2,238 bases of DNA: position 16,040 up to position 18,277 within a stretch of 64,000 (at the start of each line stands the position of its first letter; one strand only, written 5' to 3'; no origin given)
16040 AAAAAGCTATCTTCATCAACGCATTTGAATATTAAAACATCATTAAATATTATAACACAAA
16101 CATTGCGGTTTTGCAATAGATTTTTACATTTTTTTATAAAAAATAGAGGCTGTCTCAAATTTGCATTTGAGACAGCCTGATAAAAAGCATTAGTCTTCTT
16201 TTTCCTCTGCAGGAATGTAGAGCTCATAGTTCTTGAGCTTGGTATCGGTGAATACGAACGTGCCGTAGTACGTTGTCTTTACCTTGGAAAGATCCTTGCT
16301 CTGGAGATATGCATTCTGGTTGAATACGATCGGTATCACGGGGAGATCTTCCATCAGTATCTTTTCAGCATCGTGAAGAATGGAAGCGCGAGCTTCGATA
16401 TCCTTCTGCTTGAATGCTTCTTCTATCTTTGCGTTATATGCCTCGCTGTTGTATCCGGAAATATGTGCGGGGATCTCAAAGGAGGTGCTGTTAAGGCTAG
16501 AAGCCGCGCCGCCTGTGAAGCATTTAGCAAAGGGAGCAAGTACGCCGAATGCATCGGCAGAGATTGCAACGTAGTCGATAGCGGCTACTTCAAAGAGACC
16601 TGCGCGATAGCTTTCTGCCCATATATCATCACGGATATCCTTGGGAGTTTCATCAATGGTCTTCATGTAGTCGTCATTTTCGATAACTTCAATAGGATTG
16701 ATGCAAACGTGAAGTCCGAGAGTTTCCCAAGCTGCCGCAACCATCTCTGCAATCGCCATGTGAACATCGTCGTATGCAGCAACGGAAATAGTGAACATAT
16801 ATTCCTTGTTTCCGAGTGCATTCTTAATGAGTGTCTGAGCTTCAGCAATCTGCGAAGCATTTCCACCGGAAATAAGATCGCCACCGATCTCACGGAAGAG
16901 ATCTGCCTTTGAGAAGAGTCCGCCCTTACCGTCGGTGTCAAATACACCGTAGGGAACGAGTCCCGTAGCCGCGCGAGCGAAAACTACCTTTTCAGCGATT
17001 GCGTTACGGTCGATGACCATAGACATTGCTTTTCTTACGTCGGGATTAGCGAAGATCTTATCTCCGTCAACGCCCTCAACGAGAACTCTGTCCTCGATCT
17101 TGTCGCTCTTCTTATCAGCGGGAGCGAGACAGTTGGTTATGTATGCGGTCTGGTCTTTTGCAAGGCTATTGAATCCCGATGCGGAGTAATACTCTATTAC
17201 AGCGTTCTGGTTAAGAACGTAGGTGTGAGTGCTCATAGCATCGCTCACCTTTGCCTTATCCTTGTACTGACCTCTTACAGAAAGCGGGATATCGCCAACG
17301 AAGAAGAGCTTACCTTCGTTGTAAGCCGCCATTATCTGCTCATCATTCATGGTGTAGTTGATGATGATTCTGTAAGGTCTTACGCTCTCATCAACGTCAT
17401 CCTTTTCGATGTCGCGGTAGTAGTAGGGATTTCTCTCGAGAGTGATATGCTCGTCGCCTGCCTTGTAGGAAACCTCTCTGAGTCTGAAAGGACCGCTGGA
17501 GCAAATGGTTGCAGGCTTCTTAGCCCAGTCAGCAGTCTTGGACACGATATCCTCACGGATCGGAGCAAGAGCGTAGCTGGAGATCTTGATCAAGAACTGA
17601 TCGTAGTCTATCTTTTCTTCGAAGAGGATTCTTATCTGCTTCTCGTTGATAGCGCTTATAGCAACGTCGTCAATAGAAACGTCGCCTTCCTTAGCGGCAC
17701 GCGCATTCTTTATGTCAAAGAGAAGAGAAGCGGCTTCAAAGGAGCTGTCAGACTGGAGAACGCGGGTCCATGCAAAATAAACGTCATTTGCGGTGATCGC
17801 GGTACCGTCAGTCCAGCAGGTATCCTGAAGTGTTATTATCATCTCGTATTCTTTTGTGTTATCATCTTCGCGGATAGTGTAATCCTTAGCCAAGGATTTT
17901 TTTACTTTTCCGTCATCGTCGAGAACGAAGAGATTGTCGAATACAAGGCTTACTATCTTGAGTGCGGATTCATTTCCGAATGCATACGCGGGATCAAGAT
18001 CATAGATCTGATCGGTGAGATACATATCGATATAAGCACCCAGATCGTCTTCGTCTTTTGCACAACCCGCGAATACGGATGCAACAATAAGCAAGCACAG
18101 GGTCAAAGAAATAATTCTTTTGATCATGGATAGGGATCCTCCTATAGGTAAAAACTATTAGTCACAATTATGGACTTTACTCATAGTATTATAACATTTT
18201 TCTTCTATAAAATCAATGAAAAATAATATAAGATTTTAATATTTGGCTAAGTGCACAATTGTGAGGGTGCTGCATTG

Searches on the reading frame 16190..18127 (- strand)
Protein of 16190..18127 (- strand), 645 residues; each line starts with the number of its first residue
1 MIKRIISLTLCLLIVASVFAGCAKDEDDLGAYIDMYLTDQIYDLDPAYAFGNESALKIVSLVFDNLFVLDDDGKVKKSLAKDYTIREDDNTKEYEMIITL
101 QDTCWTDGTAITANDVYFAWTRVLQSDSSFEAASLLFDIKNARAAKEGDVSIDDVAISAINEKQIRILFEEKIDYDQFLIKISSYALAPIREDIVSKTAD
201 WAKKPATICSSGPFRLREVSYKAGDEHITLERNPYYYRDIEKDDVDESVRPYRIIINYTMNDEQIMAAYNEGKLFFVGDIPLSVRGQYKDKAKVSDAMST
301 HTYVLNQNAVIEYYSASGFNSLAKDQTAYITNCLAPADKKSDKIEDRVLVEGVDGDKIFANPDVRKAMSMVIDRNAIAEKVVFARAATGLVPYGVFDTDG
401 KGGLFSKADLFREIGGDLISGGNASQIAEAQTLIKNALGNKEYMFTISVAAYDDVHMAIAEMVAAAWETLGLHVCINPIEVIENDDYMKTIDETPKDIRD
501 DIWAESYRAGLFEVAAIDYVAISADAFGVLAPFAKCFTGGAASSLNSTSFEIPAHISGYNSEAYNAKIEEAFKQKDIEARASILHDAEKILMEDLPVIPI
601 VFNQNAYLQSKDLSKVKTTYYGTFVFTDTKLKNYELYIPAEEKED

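Call 85: search_protein_families(library=pfam, proteins=[window:16190-18127:-], max_evalue=0.00001)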
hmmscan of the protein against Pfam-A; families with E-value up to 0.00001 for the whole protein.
window:16190-18127:- (645 aa): 1 family
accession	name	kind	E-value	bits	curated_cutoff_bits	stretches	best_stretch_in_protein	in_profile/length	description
PF00496.27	SBP_bac_5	-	9.2e-42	143.9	32.4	1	75-536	2-363/368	Bacterial extracellular solute-binding proteins, family 5 Middle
